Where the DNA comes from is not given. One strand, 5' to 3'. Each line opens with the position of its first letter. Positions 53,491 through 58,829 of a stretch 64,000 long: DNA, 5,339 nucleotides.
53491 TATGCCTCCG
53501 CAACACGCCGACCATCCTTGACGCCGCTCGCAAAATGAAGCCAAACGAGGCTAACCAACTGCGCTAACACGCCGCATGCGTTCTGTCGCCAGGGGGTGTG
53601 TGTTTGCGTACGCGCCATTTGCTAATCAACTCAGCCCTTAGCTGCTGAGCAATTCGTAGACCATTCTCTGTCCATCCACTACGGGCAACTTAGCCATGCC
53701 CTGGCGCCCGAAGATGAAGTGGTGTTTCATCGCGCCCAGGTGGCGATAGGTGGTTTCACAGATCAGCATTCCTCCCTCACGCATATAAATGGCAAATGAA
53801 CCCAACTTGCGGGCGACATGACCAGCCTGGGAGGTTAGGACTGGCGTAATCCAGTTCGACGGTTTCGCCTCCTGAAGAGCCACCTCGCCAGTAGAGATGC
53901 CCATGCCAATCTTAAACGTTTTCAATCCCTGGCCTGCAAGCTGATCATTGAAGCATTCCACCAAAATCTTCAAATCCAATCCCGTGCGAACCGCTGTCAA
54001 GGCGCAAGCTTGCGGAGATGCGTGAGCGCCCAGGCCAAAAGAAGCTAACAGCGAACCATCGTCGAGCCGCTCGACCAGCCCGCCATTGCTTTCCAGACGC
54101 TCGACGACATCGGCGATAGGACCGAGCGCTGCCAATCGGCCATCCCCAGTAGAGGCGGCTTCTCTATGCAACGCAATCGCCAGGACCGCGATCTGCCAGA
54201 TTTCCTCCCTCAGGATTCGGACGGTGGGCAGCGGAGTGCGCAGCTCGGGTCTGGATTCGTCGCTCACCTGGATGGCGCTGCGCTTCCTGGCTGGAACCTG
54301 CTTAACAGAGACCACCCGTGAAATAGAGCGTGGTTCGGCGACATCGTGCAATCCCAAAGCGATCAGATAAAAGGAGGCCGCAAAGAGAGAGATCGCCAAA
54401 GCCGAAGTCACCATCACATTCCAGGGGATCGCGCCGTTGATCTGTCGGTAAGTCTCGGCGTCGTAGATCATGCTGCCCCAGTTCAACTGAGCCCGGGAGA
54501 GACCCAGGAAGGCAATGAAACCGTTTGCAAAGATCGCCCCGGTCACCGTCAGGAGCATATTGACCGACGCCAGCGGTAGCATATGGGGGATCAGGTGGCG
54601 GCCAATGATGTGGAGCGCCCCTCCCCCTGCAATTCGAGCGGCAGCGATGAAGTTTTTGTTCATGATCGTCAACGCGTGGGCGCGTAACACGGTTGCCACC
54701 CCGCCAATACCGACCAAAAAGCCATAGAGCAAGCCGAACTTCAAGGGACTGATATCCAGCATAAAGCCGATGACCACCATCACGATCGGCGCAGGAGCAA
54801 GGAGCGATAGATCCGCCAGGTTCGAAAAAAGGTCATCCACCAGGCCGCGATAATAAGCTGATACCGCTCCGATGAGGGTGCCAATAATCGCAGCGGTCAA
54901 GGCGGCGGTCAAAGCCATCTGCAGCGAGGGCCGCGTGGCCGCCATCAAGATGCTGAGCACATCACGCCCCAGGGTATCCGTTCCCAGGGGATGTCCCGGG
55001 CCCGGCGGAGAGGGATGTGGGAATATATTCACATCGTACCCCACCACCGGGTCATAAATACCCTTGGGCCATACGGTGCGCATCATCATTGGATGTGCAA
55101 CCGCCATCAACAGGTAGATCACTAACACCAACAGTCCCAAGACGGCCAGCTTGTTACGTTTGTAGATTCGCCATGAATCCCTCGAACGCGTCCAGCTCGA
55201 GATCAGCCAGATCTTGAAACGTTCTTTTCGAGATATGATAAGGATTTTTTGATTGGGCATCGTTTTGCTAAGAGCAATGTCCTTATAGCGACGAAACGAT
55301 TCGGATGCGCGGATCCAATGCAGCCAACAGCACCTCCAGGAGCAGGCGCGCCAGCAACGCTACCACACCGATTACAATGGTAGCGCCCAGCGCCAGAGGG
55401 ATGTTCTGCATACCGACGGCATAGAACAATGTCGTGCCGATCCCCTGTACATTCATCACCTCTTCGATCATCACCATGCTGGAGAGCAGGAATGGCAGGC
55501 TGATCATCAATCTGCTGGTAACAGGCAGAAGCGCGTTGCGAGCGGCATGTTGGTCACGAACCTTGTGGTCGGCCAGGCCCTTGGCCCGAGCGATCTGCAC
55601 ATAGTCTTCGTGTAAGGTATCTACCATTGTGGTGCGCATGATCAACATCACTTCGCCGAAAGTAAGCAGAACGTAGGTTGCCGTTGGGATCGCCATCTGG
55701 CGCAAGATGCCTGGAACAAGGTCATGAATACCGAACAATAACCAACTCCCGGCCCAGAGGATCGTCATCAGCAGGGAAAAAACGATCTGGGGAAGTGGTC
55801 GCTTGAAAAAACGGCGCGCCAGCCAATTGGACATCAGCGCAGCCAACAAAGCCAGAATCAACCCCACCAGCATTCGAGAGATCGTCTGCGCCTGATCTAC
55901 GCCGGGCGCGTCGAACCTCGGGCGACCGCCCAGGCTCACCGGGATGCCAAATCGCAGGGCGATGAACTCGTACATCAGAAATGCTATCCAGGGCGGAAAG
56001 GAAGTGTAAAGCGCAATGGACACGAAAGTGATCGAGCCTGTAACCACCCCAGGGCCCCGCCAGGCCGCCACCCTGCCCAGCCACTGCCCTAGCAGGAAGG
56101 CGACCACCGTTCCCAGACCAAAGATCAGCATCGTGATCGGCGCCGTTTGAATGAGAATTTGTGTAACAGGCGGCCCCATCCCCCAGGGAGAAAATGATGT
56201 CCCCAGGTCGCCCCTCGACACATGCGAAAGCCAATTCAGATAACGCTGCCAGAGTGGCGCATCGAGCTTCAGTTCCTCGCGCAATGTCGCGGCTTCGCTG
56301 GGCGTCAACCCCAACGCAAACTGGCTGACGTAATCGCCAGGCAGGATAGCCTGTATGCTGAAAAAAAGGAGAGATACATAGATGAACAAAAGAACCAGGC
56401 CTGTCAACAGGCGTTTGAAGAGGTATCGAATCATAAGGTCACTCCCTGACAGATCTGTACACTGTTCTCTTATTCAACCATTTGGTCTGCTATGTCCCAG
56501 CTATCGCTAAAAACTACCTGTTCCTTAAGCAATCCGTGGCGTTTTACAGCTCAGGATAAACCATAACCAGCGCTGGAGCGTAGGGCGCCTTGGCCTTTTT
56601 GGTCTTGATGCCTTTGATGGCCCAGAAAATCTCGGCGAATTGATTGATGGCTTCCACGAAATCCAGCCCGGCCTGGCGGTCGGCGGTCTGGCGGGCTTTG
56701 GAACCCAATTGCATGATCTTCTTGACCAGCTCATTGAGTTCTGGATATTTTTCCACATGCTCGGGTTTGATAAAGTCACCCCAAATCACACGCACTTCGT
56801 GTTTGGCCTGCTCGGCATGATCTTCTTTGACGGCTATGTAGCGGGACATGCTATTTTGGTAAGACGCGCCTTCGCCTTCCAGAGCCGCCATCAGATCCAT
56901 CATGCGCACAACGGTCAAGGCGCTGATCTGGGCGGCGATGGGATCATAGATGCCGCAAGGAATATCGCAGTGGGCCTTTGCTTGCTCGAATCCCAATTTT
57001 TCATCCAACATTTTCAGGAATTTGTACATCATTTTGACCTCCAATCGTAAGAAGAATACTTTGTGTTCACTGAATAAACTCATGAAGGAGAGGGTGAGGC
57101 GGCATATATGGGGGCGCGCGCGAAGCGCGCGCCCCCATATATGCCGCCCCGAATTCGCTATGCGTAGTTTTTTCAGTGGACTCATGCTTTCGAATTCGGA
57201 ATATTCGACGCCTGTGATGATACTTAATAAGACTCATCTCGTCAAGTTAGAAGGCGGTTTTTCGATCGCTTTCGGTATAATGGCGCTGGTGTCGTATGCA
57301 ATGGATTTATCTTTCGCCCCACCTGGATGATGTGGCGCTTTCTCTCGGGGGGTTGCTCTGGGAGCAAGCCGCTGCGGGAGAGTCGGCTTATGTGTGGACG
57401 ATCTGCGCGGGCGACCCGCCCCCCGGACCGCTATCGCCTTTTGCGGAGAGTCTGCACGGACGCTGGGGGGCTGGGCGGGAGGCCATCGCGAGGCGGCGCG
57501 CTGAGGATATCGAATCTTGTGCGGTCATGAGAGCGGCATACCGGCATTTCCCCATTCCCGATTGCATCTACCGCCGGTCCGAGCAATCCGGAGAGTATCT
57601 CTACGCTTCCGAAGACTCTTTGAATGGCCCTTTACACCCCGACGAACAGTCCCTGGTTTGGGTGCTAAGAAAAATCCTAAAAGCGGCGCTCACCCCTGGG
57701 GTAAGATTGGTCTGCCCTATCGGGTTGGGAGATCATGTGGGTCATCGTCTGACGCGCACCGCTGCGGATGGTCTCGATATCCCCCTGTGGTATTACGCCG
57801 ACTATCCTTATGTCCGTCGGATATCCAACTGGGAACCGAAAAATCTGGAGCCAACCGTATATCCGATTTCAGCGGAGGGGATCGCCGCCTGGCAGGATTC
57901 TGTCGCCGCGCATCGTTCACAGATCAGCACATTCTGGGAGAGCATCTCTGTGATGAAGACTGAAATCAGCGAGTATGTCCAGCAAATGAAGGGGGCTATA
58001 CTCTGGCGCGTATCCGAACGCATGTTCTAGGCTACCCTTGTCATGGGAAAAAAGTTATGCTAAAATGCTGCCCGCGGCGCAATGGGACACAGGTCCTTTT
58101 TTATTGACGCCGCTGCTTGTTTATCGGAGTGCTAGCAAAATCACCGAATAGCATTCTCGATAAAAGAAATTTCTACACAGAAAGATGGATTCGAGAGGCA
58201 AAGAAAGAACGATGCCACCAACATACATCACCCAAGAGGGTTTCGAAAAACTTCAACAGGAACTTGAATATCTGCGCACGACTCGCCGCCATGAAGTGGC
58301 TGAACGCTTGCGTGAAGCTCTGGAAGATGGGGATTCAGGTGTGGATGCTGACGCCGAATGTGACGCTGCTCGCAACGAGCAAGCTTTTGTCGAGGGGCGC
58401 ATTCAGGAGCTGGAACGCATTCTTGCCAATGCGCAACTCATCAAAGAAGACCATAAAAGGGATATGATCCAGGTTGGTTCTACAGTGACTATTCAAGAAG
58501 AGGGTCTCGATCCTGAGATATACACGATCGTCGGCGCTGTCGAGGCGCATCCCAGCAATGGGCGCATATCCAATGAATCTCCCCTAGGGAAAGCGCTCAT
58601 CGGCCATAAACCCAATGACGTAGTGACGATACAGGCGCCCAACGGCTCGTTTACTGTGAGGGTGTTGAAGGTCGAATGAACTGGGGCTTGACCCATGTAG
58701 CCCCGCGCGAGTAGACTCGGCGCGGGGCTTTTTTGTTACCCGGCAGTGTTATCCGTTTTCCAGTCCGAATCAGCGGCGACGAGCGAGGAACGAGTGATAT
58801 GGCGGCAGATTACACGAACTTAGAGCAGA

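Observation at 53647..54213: ABC permease fused to a degenerate class III adenylyl/guanylyl-cyclase-like domain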

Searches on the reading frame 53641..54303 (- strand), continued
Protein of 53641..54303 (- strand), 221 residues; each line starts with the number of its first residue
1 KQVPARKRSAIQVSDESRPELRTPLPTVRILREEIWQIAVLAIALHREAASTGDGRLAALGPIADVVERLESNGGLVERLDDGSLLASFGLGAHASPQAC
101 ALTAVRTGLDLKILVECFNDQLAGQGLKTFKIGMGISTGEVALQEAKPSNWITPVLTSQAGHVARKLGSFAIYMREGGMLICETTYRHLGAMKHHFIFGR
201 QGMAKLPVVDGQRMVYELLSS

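Call 60: list_cluster_members(proteins=[P0122, P0126, P0132, P0145, P0157, P0162, P0012, P0017, P0124, P0001])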
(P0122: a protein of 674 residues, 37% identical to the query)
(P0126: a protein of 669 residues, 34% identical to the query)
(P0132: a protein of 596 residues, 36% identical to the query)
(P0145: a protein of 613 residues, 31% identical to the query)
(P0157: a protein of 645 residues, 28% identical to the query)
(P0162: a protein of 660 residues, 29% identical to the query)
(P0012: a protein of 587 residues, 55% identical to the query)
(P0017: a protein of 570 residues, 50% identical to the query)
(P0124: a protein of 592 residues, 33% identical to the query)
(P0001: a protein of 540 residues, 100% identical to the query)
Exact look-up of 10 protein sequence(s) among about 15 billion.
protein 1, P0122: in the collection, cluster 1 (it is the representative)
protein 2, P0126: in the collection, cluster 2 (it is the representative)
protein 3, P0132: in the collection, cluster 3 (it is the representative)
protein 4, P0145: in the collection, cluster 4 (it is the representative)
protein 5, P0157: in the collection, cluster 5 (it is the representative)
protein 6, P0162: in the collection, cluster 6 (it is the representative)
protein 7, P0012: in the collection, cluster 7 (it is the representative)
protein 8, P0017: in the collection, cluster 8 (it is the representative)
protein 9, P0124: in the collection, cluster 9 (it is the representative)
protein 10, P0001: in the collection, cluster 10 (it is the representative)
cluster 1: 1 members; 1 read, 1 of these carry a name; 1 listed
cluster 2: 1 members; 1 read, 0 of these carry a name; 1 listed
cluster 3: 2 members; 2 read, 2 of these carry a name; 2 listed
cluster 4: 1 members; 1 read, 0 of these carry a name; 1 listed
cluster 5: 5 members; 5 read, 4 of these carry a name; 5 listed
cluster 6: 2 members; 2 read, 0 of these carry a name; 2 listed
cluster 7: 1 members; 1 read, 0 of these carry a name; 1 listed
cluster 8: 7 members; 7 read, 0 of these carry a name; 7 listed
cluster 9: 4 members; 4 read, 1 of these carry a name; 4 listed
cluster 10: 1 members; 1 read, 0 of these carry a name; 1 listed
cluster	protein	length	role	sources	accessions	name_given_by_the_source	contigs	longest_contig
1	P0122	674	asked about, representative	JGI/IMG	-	MFS family permease/class 3 adenylate cyclase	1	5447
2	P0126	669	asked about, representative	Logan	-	-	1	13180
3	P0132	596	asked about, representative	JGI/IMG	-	MFS family permease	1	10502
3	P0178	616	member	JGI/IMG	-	MFS family permease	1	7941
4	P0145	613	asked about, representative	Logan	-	-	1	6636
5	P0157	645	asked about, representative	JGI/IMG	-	MFS family permease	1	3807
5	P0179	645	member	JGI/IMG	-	MFS family permease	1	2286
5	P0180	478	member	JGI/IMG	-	MFS family permease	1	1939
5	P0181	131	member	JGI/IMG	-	class 3 adenylate cyclase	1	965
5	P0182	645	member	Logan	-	-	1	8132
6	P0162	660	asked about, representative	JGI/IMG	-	-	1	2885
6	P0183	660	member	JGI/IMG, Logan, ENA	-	-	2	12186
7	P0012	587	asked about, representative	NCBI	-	-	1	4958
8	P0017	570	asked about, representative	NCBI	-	-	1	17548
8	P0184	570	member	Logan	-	-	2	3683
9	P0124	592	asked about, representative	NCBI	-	-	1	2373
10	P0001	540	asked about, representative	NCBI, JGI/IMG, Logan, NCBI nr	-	-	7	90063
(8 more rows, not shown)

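Call 74: find_homologous_proteins(query=A2, max_evalue=1e-15)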
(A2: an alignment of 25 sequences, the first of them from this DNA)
Query A2 (25 sequences) (196 aa, profile of the alignment): 1 proteins with E <= 1e-15 among 7401 candidates.
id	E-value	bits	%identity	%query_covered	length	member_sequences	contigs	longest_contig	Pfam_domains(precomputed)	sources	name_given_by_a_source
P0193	9.0e-45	171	78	55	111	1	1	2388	-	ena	-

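Call 75: search_protein_families(library=pfam, proteins=[P0168, P0134, P0147, P0140, P0161, P0163, P0174, P0153, P0154, P0127], max_evalue=0.001)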
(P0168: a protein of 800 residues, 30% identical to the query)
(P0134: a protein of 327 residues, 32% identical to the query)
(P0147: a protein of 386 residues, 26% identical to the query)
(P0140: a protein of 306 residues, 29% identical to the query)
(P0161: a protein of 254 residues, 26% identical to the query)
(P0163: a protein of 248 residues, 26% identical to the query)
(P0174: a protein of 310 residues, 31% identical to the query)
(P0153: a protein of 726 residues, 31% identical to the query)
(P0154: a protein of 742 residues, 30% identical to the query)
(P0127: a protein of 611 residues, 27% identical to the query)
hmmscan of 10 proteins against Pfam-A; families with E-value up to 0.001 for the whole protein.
P0168 (800 aa): 1 family
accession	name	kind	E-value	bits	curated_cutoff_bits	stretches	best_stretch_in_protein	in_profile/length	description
PF00211.25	Guanylate_cyc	-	1.5e-05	25.1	21.9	1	417-592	3-172/183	Adenylate and Guanylate cyclase catalytic domain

P0134 (327 aa): 1 family
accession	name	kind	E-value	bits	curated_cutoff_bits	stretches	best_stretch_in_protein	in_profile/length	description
PF00672.30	HAMP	-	1.1e-12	48.5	25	1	18-70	1-53/53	HAMP domain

P0147 (386 aa): 2 families
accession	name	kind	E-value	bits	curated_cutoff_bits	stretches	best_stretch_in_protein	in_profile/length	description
PF00672.30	HAMP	-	5.7e-15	55.8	25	1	70-121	1-52/53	HAMP domain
PF00211.25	Guanylate_cyc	-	7.6e-07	29.3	21.9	1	186-370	9-179/183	Adenylate and Guanylate cyclase catalytic domain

P0140 (306 aa): 2 families
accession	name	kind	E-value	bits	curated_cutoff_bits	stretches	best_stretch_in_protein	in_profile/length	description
PF00211.25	Guanylate_cyc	-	4.2e-14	53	21.9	1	96-281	8-179/183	Adenylate and Guanylate cyclase catalytic domain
PF00672.30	HAMP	-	2.6e-12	47.3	25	1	7-59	1-53/53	HAMP domain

P0161 (254 aa): 1 family
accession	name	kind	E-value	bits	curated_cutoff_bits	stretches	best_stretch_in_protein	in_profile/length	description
PF00211.25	Guanylate_cyc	-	1.9e-12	47.6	21.9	1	77-237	25-177/183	Adenylate and Guanylate cyclase catalytic domain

P0163 (248 aa): 1 family
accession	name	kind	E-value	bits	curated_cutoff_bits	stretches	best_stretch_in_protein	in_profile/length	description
PF00211.25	Guanylate_cyc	-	4.5e-06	26.8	21.9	1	45-211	27-179/183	Adenylate and Guanylate cyclase catalytic domain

P0174 (310 aa): 0 families

P0153 (726 aa): 4 families
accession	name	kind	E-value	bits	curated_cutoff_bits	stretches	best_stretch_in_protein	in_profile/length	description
PF00211.25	Guanylate_cyc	-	1.2e-12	48.3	21.9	1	530-709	8-173/183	Adenylate and Guanylate cyclase catalytic domain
PF00072.30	Response_reg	-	4.9e-08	33.6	30.2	1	5-113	1-109/111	Response regulator receiver domain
PF00672.30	HAMP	-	3.6e-06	27.6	25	1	442-488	2-48/53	HAMP domain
PF14827.12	dCache_3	-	8.6e-06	25.9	25.7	1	174-347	6-171/239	Double sensory domain of two-component sensor kinase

P0154 (742 aa): 4 families
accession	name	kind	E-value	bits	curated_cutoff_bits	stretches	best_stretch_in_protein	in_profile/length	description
PF00672.30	HAMP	-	1.3e-10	41.9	25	1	440-492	1-53/53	HAMP domain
PF14827.12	dCache_3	-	5.2e-10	39.7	25.7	1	306-404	130-230/239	Double sensory domain of two-component sensor kinase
PF00072.30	Response_reg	-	2.8e-08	34.3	30.2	1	5-113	1-109/111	Response regulator receiver domain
PF00211.25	Guanylate_cyc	-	6.1e-06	26.4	21.9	1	530-691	9-158/183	Adenylate and Guanylate cyclase catalytic domain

P0127 (611 aa): 3 families
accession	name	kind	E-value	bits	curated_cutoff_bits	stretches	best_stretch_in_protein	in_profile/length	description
PF14827.12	dCache_3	-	8.3e-18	65.3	25.7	1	47-287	2-224/239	Double sensory domain of two-component sensor kinase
PF00211.25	Guanylate_cyc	-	6.2e-06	26.4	21.9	1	469-600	62-179/183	Adenylate and Guanylate cyclase catalytic domain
PF05228.19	CHASE4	-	1.1e-05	26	26.2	1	87-224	25-140/140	CHASE4 domain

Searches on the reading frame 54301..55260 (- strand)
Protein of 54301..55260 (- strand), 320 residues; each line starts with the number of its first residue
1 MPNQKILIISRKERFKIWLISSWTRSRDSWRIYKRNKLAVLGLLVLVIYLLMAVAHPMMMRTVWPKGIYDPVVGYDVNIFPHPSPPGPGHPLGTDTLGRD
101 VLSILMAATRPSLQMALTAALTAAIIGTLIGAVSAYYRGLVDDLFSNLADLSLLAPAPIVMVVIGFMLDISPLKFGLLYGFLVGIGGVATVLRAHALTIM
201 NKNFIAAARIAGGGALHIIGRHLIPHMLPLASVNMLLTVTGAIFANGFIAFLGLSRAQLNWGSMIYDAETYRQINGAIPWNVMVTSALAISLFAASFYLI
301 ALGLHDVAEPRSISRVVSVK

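Call 76: search_solved_structures(query=window:54301-55260:-, max_evalue=1e-10)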
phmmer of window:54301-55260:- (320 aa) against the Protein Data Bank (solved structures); distinct sequences matched with E-value up to 1e-10: 5.
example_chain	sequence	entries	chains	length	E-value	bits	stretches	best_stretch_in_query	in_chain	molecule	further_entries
8z21_B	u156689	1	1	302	2.8e-27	99.4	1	23-311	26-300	Oligopeptide transport system permease protein OppC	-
8z1y_B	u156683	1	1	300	2.3e-26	96.4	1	24-311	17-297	Dipeptide transport system permease protein DppC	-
8z1v_B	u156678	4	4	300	4.3e-26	95.5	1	24-311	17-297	Dipeptide transport system permease protein DppC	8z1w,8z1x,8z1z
8j5q_C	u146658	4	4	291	7.5e-19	71.7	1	31-314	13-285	Putative peptide transport permease protein Rv1282c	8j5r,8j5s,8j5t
8wd9_C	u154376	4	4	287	2.7e-12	50.2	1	28-312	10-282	Probable dipeptide-transport integral membrane protein ABC transporter DppC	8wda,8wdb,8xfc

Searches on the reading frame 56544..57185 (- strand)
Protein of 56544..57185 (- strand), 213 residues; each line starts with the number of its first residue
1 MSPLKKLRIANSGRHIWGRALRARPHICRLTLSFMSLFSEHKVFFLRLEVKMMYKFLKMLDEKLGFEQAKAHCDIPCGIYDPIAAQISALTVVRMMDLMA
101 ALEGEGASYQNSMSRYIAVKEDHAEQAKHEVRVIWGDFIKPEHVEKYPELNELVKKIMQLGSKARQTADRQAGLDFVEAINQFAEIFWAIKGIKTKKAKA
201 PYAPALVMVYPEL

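Call 3: search_protein_families(library=pfam, proteins=[window:56544-57185:-], max_evalue=1)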
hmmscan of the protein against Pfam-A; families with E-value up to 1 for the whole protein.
window:56544-57185:- (213 aa): 2 families
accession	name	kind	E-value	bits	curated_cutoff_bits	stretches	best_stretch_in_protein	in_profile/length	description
PF09055.16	Sod_Ni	-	8.2e-46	156.1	25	1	68-191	2-127/127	Nickel-containing superoxide dismutase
PF17279.8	DUF5344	-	0.024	15.6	27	0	141-184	8-49/87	Family of unknown function (DUF5344)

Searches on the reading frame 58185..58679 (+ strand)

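Call 73: search_protein_families(library=pfam, proteins=[window:58185-58679:+], max_evalue=0.0001)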
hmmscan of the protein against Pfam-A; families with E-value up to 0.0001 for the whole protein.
window:58185-58679:+ (164 aa): 2 families
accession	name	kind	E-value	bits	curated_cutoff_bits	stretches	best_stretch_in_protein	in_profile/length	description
PF01272.25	GreA_GreB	-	1.6e-23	82.9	26.9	1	92-164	3-76/77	Transcription elongation factor, GreA/GreB, C-term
PF03449.20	GreA_GreB_N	-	5.9e-22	78.1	24.5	1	14-84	2-70/71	Transcription elongation factor, N-terminal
